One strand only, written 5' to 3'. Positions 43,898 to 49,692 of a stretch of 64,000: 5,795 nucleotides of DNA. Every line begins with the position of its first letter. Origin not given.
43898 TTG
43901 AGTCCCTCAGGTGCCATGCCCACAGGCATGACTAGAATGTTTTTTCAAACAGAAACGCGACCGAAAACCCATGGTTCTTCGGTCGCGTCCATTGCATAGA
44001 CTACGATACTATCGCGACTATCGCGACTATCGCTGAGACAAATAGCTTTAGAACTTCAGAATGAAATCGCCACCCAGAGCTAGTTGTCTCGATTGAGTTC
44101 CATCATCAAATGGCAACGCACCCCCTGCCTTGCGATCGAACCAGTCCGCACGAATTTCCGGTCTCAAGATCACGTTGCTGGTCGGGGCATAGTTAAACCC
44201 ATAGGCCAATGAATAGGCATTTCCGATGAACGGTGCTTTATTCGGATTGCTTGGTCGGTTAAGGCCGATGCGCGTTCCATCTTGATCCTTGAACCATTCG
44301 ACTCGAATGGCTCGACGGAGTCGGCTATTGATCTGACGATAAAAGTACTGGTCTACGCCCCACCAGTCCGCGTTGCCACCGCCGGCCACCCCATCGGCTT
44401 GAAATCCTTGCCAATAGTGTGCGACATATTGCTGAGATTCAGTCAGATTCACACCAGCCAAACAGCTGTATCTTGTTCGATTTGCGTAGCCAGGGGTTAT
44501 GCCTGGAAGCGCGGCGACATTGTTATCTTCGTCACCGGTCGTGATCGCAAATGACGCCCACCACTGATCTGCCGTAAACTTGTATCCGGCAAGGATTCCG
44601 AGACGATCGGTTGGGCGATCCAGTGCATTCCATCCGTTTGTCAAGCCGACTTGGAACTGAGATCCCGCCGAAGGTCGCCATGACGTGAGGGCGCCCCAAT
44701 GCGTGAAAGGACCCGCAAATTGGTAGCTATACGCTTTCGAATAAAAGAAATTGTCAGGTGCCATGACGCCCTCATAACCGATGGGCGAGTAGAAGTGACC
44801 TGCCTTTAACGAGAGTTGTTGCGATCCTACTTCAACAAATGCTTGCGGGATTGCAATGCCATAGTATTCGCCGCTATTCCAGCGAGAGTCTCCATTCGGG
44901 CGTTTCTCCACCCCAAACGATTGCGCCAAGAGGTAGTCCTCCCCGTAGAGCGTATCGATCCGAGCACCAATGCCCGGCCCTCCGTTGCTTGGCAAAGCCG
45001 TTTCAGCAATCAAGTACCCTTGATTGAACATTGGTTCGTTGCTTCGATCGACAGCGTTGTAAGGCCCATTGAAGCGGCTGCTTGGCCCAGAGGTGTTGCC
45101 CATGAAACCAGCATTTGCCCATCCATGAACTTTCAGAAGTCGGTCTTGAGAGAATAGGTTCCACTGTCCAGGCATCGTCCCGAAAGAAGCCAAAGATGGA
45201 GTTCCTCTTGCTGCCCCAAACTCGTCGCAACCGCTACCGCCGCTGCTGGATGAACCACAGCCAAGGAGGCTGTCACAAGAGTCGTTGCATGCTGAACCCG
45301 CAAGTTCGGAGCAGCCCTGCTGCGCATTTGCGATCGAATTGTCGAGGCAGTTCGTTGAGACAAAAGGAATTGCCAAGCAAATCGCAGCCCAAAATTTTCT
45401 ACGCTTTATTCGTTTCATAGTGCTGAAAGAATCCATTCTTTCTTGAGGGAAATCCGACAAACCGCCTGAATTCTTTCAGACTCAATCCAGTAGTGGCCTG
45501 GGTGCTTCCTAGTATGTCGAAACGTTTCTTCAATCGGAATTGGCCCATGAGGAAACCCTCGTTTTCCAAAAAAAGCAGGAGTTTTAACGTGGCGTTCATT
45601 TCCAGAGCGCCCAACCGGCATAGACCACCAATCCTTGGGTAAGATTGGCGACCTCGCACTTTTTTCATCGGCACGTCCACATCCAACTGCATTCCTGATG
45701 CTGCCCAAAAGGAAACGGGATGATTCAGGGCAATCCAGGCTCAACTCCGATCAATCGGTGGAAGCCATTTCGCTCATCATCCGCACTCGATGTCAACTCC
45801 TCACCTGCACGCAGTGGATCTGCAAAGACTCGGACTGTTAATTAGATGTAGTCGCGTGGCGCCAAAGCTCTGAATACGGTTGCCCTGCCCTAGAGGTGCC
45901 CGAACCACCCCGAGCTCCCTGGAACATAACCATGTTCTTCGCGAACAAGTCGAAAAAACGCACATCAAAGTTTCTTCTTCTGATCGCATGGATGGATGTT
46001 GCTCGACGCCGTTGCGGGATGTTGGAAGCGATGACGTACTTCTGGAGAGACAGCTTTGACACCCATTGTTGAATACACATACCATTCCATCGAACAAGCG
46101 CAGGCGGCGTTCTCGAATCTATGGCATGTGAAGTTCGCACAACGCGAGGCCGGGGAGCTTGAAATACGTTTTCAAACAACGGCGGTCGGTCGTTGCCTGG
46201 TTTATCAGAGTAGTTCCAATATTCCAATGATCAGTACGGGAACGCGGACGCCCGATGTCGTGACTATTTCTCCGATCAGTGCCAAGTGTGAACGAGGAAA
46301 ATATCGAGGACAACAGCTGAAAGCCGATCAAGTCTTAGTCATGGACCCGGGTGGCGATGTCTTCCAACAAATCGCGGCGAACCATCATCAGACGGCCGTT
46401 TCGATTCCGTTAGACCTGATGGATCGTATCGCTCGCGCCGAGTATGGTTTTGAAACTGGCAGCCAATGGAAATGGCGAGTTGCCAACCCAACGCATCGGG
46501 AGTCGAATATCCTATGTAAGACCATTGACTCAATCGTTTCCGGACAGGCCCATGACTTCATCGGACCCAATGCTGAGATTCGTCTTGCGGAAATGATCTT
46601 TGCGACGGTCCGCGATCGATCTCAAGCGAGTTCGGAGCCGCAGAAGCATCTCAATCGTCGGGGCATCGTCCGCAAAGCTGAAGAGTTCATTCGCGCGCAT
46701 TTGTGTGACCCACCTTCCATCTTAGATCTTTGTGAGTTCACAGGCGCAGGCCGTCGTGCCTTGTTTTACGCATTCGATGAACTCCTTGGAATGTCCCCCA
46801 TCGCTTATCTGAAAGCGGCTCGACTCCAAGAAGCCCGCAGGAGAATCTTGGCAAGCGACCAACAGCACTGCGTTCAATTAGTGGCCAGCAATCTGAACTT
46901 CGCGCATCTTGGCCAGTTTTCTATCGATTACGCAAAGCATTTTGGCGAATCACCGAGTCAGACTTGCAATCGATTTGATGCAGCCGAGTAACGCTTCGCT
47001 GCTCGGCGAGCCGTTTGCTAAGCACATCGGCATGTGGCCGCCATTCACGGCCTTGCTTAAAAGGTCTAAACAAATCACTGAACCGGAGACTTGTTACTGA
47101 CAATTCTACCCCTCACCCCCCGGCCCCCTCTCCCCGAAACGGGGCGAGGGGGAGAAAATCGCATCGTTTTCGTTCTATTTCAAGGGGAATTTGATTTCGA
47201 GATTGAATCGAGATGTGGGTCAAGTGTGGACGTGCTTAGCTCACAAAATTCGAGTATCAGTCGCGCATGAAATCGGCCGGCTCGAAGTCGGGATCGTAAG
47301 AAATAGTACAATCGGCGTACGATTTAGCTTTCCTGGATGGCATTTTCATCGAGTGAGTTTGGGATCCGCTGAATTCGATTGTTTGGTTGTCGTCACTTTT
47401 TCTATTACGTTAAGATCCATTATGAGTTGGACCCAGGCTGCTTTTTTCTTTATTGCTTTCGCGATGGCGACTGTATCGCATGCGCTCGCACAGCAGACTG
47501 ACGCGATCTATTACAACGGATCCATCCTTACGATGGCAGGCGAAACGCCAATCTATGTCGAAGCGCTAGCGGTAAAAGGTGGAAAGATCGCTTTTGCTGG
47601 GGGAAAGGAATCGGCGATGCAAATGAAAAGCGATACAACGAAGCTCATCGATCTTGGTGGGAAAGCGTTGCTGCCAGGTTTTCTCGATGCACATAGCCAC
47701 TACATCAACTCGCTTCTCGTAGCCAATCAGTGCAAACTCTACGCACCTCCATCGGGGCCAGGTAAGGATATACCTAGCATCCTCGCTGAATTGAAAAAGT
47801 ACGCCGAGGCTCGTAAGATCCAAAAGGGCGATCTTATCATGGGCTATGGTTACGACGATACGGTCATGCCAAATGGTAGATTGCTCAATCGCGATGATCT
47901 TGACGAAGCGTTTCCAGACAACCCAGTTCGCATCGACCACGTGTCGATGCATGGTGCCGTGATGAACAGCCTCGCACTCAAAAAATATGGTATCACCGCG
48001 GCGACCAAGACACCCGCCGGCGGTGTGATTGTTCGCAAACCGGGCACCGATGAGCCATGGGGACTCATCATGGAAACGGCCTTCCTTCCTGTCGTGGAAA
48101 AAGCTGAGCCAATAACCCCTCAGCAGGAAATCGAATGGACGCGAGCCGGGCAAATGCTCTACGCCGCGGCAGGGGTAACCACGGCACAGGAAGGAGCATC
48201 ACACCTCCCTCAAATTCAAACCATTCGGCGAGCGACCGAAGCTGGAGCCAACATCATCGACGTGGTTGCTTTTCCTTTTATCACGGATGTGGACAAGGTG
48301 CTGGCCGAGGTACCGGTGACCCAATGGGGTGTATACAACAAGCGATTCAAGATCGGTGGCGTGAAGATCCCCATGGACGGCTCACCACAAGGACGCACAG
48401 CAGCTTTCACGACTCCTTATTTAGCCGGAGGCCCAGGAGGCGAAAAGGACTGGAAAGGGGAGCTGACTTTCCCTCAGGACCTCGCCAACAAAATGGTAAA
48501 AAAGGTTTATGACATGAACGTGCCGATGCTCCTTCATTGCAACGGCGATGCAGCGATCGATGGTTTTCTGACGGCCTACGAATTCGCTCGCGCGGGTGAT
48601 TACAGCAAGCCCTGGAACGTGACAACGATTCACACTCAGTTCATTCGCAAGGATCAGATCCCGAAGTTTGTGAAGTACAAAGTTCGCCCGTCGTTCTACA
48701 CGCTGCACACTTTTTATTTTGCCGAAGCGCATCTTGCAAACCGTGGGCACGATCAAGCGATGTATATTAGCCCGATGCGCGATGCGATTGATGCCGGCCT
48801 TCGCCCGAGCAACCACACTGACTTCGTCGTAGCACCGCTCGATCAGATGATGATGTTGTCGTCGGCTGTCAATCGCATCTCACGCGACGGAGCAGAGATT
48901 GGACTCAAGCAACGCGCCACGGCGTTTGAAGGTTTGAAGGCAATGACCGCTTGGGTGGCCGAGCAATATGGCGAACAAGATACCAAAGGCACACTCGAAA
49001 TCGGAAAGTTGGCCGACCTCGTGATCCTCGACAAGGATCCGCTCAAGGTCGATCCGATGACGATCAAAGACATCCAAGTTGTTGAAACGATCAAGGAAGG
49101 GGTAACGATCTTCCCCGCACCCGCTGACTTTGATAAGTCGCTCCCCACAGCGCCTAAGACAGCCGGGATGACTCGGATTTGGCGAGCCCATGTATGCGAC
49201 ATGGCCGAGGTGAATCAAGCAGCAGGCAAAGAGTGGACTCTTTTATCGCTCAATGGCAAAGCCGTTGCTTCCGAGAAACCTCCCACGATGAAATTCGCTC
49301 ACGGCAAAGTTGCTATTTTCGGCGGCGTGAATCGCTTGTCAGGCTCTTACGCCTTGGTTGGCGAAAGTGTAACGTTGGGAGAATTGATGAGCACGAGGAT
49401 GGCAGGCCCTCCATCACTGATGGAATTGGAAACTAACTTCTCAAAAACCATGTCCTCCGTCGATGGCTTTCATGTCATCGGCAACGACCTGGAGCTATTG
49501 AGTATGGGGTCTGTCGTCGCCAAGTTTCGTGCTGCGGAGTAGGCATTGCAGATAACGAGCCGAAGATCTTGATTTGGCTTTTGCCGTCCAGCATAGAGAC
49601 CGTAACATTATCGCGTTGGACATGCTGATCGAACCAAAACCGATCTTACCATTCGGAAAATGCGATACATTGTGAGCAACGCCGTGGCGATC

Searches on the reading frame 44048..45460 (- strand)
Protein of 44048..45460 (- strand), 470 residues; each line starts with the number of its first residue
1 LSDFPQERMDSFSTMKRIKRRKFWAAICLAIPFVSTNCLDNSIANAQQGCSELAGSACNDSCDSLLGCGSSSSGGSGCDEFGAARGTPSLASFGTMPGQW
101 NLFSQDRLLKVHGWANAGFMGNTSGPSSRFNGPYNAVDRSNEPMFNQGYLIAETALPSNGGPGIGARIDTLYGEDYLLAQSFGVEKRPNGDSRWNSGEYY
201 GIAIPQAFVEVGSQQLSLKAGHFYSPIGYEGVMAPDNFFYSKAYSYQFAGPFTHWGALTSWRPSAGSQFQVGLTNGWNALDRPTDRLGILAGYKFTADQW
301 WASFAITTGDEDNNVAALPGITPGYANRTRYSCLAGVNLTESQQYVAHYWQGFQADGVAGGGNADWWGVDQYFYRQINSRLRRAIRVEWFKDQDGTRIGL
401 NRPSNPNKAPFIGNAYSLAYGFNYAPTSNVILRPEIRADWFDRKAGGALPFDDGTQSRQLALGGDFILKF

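Call 27: search_protein_families(library=pfam, proteins=[window:44048-45460:-], max_evalue=0.0001)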
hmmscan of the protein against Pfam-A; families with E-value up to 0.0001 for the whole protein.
window:44048-45460:- (470 aa): 1 family
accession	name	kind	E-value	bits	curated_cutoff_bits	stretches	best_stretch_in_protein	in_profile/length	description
PF07642.17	BBP2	-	9.3e-59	199.8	26.2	1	109-470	2-339/339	Putative beta-barrel porin-2, OmpL-like. bbp2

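Call 59: search_protein_families(library=ncbifam, proteins=[window:44048-45460:-], max_evalue=0.001)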
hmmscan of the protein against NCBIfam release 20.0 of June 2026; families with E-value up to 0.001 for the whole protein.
window:44048-45460:- (470 aa): 0 families

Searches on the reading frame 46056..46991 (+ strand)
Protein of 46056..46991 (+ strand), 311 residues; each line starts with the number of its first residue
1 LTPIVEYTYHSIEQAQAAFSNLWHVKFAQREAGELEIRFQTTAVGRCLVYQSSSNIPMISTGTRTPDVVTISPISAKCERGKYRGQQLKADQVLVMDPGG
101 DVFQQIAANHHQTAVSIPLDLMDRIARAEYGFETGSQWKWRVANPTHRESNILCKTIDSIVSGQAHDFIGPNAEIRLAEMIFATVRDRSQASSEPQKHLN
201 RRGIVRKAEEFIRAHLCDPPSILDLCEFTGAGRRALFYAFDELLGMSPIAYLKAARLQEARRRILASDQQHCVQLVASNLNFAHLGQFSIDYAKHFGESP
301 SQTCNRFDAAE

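Call 27: search_protein_families(library=pfam, proteins=[window:46056-46991:+], max_evalue=0.0001)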
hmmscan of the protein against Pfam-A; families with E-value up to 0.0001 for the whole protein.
window:46056-46991:+ (311 aa): 2 families
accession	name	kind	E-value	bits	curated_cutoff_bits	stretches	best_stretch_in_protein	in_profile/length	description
PF12833.13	HTH_18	-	1.3e-16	61.1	33.6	1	225-304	1-78/80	Helix-turn-helix domain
PF00165.29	HTH_AraC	-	2.9e-05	24.5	26.6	0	212-253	1-42/42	Bacterial regulatory helix-turn-helix proteins, AraC family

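Call 59: search_protein_families(library=ncbifam, proteins=[window:46056-46991:+], max_evalue=0.001)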
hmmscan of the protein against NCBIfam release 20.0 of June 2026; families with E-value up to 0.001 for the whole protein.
window:46056-46991:+ (311 aa): 6 families
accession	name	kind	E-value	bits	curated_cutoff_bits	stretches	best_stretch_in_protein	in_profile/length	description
NF041686.2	ant_diox_reg_AndR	equivalog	3.8e-28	99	350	1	85-305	96-319/321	anthranilate 1,2-dioxygenase regulatory protein AndR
NF007522.0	PRK10130.1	equivalog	1.8e-19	70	319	1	189-304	226-342/350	HTH-type transcriptional regulator EutR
NF006902.0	PRK09393.1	equivalog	1.1e-08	34.7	425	1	185-309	200-324/327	transcriptional regulator FtrA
NF010028.0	PRK13503.1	equivalog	0.00019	21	288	1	139-303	113-269/278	HTH-type transcriptional activator RhaS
NF052371.1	TransRegGbdRPseu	equivalog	0.00035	19.7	480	1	180-302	199-322/365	choline metabolism transcriptional regulator GbdR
NF010026.0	PRK13501.1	equivalog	0.00042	19.6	363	0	217-307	190-278/290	HTH-type transcriptional activator RhaR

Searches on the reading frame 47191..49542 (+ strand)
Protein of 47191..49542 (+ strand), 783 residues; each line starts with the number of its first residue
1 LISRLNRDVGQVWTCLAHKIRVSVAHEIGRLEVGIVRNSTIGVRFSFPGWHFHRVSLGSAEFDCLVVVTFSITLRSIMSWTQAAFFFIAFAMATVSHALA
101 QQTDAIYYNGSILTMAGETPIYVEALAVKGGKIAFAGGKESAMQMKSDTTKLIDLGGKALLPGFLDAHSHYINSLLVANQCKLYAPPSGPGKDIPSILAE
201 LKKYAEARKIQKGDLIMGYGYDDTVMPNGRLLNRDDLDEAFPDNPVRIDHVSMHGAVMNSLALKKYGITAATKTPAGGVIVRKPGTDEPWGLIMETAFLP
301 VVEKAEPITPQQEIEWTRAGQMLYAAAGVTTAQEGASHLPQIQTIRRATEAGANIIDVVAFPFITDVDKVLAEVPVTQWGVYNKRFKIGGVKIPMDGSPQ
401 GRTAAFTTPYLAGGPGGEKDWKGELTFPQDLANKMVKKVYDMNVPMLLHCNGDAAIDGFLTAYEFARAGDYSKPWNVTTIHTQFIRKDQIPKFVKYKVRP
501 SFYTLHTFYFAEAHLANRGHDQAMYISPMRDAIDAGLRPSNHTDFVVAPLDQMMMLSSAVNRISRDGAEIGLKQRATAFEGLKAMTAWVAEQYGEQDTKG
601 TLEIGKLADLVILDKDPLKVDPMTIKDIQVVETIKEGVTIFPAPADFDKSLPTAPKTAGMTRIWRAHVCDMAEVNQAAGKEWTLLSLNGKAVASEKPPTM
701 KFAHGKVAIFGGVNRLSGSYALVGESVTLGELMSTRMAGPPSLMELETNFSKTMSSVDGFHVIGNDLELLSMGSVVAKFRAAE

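Call 27: search_protein_families(library=pfam, proteins=[window:47191-49542:+], max_evalue=0.0001)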
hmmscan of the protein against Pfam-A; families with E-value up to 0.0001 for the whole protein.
window:47191-49542:+ (783 aa): 3 families
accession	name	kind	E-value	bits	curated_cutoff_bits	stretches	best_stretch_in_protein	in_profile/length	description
PF07969.17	Amidohydro_3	-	2.3e-94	318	29.7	1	152-641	2-472/472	Amidohydrolase family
PF03724.22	META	-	5e-20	72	24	1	676-779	3-108/109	META domain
PF01979.26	Amidohydro_1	-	6e-09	36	25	1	528-637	234-342/345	Amidohydrolase family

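Call 59: search_protein_families(library=ncbifam, proteins=[window:47191-49542:+], max_evalue=0.001)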
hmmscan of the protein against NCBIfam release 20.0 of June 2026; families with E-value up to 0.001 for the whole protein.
window:47191-49542:+ (783 aa): 22 families
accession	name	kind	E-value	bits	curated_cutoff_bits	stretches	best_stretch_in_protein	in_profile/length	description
TIGR01224.1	hutI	equivalog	4.6e-13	48.7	298.15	2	124-172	4-50/377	imidazolonepropionase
NF051886.1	XaaProDiPepCaul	equivalog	4.8e-10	39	500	1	123-172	18-65/398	Xaa-Pro dipeptidase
TIGR01178.1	ade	equivalog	4.2e-08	32.1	472.5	1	106-180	3-68/552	adenine deaminase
NF006679.0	PRK09228.1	subfamily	5.9e-08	31.9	351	1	125-179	33-87/433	guanine deaminase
NF006056.0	PRK08204.1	subfamily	7e-08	31.7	391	0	569-631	335-397/449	hypothetical protein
NF005557.0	PRK07228.1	equivalog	1.9e-07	30.2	522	0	108-176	6-70/445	5'-deoxyadenosine deaminase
TIGR03178.1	allantoinase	equivalog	5.3e-07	28.8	357.85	0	112-171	9-60/441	allantoinase AllB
NF006549.0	PRK09045.1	equivalog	1e-06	27.7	540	0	577-624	342-389/444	TRZ/ATZ family hydrolase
TIGR02967.1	guan_deamin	equivalog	1.7e-06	27.3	375.4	0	125-178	8-61/401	guanine deaminase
NF011990.0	PRK15446.2-6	subfamily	1.8e-05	23.6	233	0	123-174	19-69/390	alpha-D-ribose 1-methylphosphonate 5-triphosphate diphosphatase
NF006560.0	PRK09061.1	subfamily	2.9e-05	22.5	340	0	88-171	11-87/517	amidohydrolase family protein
TIGR02318.1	phosphono_phnM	equivalog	6.4e-05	22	390.55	0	121-174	13-60/376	phosphonate metabolism protein PhnM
NF005211.0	PRK06687.1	equivalog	0.00015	20.7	703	0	108-173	5-69/419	TRZ/ATZ family protein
NF004839.0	PRK06189.1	equivalog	0.00017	20.4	631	0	121-171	18-63/451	allantoinase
TIGR03121.1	one_C_dehyd_A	equivalog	0.00019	19.8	392.75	0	123-171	20-62/556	formylmethanofuran dehydrogenase subunit A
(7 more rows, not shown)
